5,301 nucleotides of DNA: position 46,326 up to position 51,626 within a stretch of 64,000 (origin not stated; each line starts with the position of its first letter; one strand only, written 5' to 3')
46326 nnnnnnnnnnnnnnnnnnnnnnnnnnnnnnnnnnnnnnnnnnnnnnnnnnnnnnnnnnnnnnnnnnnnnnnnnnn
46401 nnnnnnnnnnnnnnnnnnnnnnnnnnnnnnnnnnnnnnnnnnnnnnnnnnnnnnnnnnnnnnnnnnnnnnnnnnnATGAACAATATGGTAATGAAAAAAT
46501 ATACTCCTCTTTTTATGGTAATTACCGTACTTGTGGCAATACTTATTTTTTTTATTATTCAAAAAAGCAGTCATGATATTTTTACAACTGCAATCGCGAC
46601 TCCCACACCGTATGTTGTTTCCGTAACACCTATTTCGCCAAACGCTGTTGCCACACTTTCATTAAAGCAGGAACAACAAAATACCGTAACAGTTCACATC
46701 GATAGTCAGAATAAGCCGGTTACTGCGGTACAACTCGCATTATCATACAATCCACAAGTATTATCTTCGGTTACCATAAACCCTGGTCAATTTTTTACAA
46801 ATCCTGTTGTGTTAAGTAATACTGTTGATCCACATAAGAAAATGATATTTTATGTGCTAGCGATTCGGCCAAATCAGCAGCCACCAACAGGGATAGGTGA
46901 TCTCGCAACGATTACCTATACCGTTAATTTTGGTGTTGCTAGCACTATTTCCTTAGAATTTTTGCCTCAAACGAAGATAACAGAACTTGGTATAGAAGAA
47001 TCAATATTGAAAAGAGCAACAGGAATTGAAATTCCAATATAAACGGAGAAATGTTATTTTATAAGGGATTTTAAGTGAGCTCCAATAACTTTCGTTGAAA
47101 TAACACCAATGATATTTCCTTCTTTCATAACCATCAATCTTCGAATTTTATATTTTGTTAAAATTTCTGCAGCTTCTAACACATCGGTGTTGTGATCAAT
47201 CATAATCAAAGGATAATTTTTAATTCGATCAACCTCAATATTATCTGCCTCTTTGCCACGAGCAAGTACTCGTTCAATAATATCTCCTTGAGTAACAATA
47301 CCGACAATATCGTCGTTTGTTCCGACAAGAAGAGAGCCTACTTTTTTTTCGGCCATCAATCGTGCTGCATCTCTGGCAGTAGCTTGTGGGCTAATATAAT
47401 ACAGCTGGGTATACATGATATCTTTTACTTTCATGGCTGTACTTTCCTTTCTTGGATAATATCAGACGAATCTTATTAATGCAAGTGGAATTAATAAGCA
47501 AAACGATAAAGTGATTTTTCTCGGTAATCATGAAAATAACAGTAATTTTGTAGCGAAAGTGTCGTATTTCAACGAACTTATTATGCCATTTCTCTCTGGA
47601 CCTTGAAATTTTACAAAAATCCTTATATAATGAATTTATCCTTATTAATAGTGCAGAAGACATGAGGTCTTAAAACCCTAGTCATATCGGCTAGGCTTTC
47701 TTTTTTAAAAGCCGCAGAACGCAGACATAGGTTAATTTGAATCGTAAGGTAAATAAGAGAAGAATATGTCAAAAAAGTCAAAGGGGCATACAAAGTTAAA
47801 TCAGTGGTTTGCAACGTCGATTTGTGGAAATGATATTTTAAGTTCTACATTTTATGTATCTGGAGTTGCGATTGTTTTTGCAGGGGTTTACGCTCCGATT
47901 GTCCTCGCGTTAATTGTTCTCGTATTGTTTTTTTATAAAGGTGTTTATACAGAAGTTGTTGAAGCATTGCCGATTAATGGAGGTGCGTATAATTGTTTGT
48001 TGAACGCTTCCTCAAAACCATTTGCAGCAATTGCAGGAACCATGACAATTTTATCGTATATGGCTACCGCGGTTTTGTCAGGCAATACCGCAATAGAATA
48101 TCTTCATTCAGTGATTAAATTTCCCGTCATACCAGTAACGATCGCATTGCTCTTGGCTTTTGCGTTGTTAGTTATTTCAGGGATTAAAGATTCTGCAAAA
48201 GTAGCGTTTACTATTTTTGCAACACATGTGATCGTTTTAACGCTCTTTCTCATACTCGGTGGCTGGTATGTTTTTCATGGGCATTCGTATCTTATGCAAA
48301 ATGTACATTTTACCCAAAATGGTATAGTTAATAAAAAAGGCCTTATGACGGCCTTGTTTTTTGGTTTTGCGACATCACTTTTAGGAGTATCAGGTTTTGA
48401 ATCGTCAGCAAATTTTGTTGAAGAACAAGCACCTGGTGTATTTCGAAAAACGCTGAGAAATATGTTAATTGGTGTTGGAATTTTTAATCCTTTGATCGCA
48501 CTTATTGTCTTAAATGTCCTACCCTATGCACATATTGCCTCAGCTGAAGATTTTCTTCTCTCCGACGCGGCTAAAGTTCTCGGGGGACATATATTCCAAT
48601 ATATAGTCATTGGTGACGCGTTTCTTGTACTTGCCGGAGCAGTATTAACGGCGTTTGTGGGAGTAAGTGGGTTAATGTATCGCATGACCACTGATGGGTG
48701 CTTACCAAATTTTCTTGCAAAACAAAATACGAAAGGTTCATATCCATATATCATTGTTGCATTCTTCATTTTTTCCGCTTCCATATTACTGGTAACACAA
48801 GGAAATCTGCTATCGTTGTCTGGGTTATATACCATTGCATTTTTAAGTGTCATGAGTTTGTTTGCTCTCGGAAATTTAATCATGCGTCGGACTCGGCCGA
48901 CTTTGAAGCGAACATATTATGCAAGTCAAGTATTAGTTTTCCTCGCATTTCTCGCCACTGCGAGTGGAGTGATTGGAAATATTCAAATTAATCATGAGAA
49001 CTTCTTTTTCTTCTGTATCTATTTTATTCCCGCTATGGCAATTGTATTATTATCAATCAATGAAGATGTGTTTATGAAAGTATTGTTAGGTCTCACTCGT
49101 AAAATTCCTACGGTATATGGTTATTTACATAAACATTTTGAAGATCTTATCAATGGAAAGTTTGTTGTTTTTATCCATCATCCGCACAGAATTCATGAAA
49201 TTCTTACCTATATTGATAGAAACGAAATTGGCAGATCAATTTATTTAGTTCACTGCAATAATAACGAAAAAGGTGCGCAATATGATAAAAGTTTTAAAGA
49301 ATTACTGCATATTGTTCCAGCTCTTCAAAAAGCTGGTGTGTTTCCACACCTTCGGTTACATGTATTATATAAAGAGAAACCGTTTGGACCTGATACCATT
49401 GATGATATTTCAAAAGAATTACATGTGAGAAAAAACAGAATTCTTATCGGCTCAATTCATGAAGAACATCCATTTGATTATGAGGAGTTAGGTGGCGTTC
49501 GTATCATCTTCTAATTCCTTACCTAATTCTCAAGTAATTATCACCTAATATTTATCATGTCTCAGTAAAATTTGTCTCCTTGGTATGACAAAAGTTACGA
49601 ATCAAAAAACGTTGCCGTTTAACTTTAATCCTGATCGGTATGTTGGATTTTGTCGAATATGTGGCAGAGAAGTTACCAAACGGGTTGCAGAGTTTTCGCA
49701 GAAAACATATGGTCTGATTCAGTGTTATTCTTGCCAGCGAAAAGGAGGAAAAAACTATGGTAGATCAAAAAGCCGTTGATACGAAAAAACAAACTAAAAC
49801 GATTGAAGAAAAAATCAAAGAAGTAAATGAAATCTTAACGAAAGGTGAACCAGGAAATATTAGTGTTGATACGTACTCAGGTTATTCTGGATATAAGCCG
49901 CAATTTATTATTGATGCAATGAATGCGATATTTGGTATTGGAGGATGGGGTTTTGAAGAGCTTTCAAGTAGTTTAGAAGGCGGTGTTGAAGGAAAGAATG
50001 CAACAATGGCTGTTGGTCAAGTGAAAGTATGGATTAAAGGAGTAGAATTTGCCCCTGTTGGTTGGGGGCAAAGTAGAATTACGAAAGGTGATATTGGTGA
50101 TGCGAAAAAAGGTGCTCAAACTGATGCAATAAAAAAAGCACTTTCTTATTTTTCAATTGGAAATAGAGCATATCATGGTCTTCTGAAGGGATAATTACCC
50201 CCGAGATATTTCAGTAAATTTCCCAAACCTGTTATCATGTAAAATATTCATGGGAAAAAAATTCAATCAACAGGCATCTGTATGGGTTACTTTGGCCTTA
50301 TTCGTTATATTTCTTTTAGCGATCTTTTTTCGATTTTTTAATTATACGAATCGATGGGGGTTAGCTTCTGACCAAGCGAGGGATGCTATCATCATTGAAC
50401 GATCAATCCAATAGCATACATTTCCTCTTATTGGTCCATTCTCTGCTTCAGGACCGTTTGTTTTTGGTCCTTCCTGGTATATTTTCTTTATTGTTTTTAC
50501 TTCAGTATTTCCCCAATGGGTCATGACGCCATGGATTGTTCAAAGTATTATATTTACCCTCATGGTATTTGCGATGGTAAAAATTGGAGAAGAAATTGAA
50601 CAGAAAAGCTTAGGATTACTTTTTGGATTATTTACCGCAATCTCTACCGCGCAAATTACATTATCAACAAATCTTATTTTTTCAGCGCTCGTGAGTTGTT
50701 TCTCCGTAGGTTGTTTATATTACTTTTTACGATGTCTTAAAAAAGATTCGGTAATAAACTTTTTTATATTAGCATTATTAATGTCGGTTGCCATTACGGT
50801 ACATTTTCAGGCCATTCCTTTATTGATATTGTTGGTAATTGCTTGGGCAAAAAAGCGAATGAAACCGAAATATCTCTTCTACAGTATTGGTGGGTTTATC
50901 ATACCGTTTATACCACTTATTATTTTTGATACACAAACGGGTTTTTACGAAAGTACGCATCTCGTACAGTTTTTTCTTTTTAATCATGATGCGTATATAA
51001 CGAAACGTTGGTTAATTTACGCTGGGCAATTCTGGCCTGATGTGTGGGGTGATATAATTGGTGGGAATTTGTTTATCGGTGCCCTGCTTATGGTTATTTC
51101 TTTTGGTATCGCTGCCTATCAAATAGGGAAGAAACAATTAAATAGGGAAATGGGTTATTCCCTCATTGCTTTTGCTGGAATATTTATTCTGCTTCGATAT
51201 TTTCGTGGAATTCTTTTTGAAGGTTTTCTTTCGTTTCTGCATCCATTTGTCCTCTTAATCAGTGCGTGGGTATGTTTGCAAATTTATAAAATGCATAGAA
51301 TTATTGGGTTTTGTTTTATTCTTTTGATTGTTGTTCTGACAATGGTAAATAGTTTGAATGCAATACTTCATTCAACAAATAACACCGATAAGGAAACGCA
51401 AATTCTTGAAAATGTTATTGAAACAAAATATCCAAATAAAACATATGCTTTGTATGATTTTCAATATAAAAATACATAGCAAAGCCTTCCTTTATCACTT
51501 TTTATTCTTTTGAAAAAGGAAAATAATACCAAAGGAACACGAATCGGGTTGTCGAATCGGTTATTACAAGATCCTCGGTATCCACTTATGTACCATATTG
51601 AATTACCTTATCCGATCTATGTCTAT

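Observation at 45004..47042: Operonic dockerin/cohesin-like pair suggesting a cell-surface anchoring module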

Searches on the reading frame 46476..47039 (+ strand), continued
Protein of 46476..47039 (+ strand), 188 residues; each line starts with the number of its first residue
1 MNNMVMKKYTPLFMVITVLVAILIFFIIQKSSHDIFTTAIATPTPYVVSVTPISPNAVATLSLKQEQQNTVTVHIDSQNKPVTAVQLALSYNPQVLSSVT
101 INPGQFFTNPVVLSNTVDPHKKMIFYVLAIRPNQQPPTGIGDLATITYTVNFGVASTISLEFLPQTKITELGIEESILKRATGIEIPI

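Call 72: predict_structure(alignment_id=A6)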
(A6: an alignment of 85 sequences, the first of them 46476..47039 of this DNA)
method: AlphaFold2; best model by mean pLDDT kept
length: 188 residues; sequences in the alignment: 85
mean_pLDDT: 85.0   pTM: 0.69
mean pLDDT of the five models: 85.0, 85.0, 84.4, 83.2, 82.9
residues with pLDDT >= 90: 128; 70-90: 18; 50-70: 26; < 50: 16
segments of 3 or more residues with pLDDT < 50: 36-41, 55-61
pLDDT, mean of each block of 10 residues (from residue 1): 60 92 89 47 62 47 73 94 98 97 97 98 98 97 96 92 96 93 90
secondary structure, 60 per line:
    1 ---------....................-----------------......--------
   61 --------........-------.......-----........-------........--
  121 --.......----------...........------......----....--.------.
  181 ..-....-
elements in order: H10-29 E47-52 E69-76 E84-90 E96-103 E111-118 E123-129 E140-150 E157-162 E167-170 E180-182 E184-187

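Call 75: fold_search(model_id=the predicted structure, library=pdb)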
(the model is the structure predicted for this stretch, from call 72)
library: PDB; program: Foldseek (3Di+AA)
matches with E <= 10: 1719; with E <= 0.001: 81
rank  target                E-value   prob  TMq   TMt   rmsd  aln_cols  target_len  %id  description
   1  6kgc_A                7.6e-08  1.00  0.58  0.74   3.3       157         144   18  Crystal structure of CaDoc0917(R49D)-CaCohA2 complex at pH 5.4 (released 2020-07-08)
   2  6kgd_A                8.0e-08  1.00  0.57  0.72   3.4       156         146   18  Crystal structure of CaDoc0917(R49D)-CaCohA2 complex at pH 8.0 (released 2020-07-08)
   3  1aoh_B                1.6e-07  1.00  0.60  0.75   3.0       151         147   20  SINGLE COHESIN DOMAIN FROM THE SCAFFOLDING PROTEIN CIPA OF THE CLOSTRIDIUM THERMOCELLUM CELLULOSOME (released 1998-07-08)
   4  1g1k_A                1.8e-07  1.00  0.55  0.70   3.9       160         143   16  COHESIN MODULE FROM THE CELLULOSOME OF CLOSTRIDIUM CELLULOLYTICUM (released 2000-11-22)
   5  1aoh_A                2.1e-07  1.00  0.60  0.78   2.8       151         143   20  SINGLE COHESIN DOMAIN FROM THE SCAFFOLDING PROTEIN CIPA OF THE CLOSTRIDIUM THERMOCELLUM CELLULOSOME (released 1998-07-08)
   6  1ohz_A                2.1e-07  1.00  0.56  0.73   3.4       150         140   17  Cohesin-Dockerin complex from the cellulosome of Clostridium thermocellum (released 2003-11-20)
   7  2vn6_A                2.3e-07  1.00  0.55  0.67   3.7       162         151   16  The Clostridium cellulolyticum dockerin displays a dual binding mode for its cohesin partner (released 2008-05-13)
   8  1anu                  2.9e-07  1.00  0.54  0.72   3.6       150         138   17  COHESIN-2 DOMAIN OF THE CELLULOSOME FROM CLOSTRIDIUM THERMOCELLUM (released 1997-07-23)
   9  6kgf_C                3.1e-07  1.00  0.58  0.73   3.3       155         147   19  Crystal structure of CaDoc0917(R16D)-CaCohA2 complex at pH 8.2 (released 2020-07-08)
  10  6kgf_A                3.1e-07  1.00  0.58  0.74   3.1       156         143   18  Crystal structure of CaDoc0917(R16D)-CaCohA2 complex at pH 8.2 (released 2020-07-08)
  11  2vn5_A                3.4e-07  1.00  0.55  0.70   3.9       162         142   15  The Clostridium cellulolyticum dockerin displays a dual binding mode for its cohesin partner (released 2008-05-20)
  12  6kge_A                4.7e-07  1.00  0.56  0.72   3.5       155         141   18  Crystal structure of CaDoc0917(R16D)-CaCohA2 complex at pH 5.5 (released 2020-07-08)
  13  2xdh                  6.8e-07  1.00  0.56  0.75   3.1       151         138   20  Non-cellulosomal cohesin from the hyperthermophilic archaeon Archaeoglobus fulgidus (released 2010-05-26)
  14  2vn5_C                7.6e-07  1.00  0.56  0.69   4.2       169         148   15  The Clostridium cellulolyticum dockerin displays a dual binding mode for its cohesin partner (released 2008-05-20)
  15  4fl4_C                8.5e-07  1.00  0.60  0.38   3.2       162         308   17  Scaffoldin conformation and dynamics revealed by a ternary complex from the Clostridium thermocellum cellulosome (released 2012-06-27)
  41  2jh2_A                1.2e-05  1.00  0.45  0.60   4.8       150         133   13  X-ray crystal structure of a cohesin-like module from Clostridium perfringens (released 2007-11-06)
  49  2jh2_B                3.2e-05  1.00  0.47  0.61   4.7       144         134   14  X-ray crystal structure of a cohesin-like module from Clostridium perfringens (released 2007-11-06)
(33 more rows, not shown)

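Call 78: search_protein_families(library=pfam, proteins=[P0006, L018:3176-4843:+, L018:2193-3134:+, L019:3205-4350:+, L017:4390-4929:+], max_evalue=0.1)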
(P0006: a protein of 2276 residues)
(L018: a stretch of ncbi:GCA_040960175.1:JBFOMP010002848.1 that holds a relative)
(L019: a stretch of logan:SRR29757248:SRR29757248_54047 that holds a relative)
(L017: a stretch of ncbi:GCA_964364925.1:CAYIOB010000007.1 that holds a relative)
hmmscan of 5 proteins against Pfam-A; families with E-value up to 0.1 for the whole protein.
P0006 (2276 aa): 5 families
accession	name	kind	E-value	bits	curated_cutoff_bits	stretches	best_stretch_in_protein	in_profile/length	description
PF00963.24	Cohesin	-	1.4e-82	275.2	24.1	9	549-675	5-137/139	Cohesin domain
PF17957.7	Big_7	-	2.4e-36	124.7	24.1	2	697-765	1-70/70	Bacterial Ig domain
PF00041.27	fn3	-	4.3e-22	78.6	25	4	1668-1749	2-82/84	Fibronectin type III domain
PF00404.24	Dockerin_1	-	4.2e-07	30.5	22.9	1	2224-2271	1-53/57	Dockerin type I domain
PF25788.1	Ig_Rha78A_N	-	7e-06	26.7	27.4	0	834-876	58-100/105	Rha78A-like, N-terminal immunoglobulin domain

L018:3176-4843:+ (556 aa): 3 families
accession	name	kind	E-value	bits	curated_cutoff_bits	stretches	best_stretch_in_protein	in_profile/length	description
PF00404.24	Dockerin_1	-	1.1e-06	29.2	22.9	1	494-548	1-54/57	Dockerin type I domain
PF13860.13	FlgD_ig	-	0.0003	21.1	27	1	402-465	11-75/79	FlgD Ig-like domain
PF01835.25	MG2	-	0.042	14.6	32.8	0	413-467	33-84/96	MG2 domain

L018:2193-3134:+ (314 aa): 0 families

L019:3205-4350:+ (382 aa): 0 families

L017:4390-4929:+ (180 aa): 0 families

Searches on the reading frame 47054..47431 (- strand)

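Call 86: search_protein_families(library=pfam, proteins=[window:47054-47431:-], max_evalue=0.001)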
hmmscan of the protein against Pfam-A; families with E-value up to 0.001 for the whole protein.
window:47054-47431:- (125 aa): 1 family
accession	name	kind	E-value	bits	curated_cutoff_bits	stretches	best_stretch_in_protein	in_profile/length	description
PF00571.33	CBS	-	5.9e-23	81.4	24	2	2-55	1-55/57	CBS domain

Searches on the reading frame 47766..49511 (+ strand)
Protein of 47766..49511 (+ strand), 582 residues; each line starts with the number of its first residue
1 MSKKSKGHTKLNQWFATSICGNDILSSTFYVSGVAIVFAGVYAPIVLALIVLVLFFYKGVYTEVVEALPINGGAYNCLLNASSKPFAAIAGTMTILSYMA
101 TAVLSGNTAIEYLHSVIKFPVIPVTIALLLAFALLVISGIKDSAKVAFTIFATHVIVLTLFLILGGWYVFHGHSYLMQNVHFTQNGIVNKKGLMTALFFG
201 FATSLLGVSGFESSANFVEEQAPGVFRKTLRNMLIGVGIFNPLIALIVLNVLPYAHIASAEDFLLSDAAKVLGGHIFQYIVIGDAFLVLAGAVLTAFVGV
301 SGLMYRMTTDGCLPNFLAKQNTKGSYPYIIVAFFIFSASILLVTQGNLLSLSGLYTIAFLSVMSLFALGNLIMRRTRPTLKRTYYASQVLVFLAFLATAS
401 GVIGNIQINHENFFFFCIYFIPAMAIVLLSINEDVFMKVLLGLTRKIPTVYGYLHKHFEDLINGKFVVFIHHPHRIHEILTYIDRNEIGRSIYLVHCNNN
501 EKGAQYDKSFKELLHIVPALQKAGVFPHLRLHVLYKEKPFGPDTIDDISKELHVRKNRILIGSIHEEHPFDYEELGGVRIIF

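Call 86: search_protein_families(library=pfam, proteins=[window:47766-49511:+], max_evalue=0.001)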
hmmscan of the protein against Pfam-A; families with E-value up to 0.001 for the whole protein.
window:47766-49511:+ (582 aa): 1 family
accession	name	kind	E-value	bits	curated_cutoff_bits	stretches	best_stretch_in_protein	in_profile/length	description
PF13520.12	AA_permease_2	-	1.4e-50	173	27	1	11-420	1-424/427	Amino acid permease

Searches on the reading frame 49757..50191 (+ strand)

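Call 86: search_protein_families(library=pfam, proteins=[window:49757-50191:+], max_evalue=0.001)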
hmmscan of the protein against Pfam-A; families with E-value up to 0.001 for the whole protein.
window:49757-50191:+ (145 aa): 1 family
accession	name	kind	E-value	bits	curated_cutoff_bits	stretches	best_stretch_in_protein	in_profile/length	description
PF04098.21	Rad52_Rad22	-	1.3e-09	38.6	20.3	1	50-139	36-135/153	Rad52/22 family double-strand break repair protein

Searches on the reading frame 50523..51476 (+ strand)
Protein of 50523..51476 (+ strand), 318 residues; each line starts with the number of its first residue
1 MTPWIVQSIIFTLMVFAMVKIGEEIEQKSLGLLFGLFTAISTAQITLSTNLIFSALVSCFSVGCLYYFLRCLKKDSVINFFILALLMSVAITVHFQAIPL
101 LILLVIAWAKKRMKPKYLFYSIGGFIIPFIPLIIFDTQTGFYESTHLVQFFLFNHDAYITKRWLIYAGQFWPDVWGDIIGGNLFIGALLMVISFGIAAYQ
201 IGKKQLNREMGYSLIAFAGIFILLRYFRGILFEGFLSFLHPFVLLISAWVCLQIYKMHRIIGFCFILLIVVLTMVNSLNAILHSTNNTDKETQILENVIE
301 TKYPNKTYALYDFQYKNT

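Call 86: search_protein_families(library=pfam, proteins=[window:50523-51476:+], max_evalue=0.001)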
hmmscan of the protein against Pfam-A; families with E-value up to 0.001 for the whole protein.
window:50523-51476:+ (318 aa): 1 family
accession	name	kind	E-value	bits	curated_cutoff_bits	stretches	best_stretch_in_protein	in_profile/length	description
PF13231.12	PMT_2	-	0.00096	19.8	26.1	1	5-134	26-159/160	Dolichyl-phosphate-mannose-protein mannosyltransferase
